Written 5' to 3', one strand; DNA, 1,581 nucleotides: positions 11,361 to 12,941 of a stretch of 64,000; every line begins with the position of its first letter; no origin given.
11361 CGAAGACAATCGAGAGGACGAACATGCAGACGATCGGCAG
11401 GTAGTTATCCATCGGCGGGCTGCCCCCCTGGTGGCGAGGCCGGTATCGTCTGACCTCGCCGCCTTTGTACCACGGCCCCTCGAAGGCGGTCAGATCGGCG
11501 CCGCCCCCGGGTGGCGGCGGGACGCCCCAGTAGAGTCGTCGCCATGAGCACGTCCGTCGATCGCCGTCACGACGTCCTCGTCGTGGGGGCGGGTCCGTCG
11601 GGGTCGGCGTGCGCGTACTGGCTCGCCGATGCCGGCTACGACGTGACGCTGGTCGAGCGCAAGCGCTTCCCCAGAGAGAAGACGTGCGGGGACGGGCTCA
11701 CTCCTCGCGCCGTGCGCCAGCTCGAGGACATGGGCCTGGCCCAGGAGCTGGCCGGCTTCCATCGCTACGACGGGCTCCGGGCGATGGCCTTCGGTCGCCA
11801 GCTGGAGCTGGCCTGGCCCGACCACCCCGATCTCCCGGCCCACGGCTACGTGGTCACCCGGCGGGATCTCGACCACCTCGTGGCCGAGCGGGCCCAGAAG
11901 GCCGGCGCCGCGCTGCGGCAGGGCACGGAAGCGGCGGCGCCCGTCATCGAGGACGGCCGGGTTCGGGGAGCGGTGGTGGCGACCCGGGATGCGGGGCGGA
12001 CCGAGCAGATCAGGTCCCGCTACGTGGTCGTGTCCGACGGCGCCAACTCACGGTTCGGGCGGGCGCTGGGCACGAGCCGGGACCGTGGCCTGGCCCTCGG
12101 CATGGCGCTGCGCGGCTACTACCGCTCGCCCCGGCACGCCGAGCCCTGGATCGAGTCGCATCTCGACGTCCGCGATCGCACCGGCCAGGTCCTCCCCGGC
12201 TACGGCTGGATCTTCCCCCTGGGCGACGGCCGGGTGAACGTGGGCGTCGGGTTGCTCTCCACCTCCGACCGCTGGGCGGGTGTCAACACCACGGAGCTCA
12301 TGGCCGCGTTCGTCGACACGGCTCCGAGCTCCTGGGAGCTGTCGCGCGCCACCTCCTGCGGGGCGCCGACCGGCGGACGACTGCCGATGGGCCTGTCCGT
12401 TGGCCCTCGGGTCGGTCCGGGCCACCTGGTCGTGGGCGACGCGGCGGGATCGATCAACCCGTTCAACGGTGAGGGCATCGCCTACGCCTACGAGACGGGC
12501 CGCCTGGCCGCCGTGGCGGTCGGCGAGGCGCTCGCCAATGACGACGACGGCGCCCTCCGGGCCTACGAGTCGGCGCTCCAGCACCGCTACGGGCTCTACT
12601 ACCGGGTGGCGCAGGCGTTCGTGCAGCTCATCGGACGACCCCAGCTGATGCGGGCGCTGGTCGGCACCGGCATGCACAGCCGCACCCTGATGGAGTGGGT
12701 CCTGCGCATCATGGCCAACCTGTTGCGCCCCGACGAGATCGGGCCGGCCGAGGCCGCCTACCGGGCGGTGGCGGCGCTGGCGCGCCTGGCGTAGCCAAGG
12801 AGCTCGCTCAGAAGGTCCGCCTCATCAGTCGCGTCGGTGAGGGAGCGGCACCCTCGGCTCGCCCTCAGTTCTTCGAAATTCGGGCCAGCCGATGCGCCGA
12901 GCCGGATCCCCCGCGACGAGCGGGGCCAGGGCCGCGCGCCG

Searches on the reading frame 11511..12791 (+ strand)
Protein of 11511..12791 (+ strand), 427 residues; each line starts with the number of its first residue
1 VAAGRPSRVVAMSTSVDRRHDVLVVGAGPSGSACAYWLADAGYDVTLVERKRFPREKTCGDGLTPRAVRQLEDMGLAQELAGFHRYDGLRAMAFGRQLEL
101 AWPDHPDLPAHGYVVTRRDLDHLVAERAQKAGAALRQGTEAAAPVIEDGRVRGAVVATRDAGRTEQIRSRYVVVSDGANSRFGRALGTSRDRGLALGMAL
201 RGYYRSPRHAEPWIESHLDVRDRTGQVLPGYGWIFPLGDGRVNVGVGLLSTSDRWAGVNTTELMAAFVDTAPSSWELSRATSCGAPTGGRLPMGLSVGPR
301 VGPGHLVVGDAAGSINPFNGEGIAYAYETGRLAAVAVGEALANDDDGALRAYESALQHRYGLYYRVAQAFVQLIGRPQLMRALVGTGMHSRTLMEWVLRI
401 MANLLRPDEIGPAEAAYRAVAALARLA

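Call 59: search_protein_families(library=ncbifam, proteins=[window:11511-12791:+], max_evalue=0.00001)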
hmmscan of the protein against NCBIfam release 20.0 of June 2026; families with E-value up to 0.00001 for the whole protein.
window:11511-12791:+ (427 aa): 56 families (the best 25 are shown)
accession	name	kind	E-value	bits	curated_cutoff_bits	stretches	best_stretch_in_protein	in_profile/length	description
NF045655.1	MkRedMenJ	equivalog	1.7e-98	330.2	700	1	16-425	1-397/406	menaquinone reductase MenJ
TIGR02032.1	GG-red-SF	subfamily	1.3e-73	248.3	158.8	1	21-337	2-297/297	geranylgeranyl reductase family protein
NF041080.1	DGGGPL_reductase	equivalog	6.8e-36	124.1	580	1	20-347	2-321/447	digeranylgeranylglycerophospholipid reductase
TIGR02023.1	BchP-ChlP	subfamily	3.9e-34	118.3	343.3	1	21-370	2-331/388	geranylgeranyl diphosphate reductase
NF049967.1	QhpG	equivalog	4.4e-28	98.3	240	1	22-372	1-323/423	flavin-dependent monooxygenase QhpG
NF041160.1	DGGPL_Thplmales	equivalog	2.2e-24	86.1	780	1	19-359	3-334/396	digeranylgeranylglycerophospholipid reductase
TIGR02028.1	ChlP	equivalog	6.9e-18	64.6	505.3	1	22-371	3-342/398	geranylgeranyl reductase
NF041385.1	Dggglyphlred_Halo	equivalog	3.4e-17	62.1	700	1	18-346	3-322/405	digeranylgeranylglycerophospholipid reductase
NF004829.0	PRK06183.1-3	subfamily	6.8e-17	61.4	390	1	17-189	6-184/520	bifunctional 3-(3-hydroxy-phenyl)propionate/3-hydroxycinnamic acid hydroxylase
NF004834.1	PRK06185.1-3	subfamily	8.5e-17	61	500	1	19-188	7-178/420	FAD-dependent oxidoreductase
TIGR01988.1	Ubi-OHases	subfamily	5.1e-16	58.5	224.65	1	21-188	1-173/387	ubiquinone biosynthesis hydroxylase, UbiH/UbiF/VisC/COQ6 family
NF033113.0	halo_ClmS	equivalog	5.8e-16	58.1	900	1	19-342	2-326/570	chloramphenicol-biosynthetic FADH2-dependent halogenase CmlS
NF004833.1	PRK06185.1-1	subfamily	7e-16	58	488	1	21-211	4-195/403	FAD-dependent oxidoreductase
NF004832.0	PRK06184.1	subfamily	1e-15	57.5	476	1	19-188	6-179/506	hypothetical protein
NF004835.0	PRK06185.1-4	equivalog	1.1e-15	57.4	601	1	18-182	9-175/411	FAD-dependent oxidoreductase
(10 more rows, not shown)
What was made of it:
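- Tried and rejected: The FAD protein upstream of nuoA is a geranylgeranyl reductase family protein, MenJ-like (call 59).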
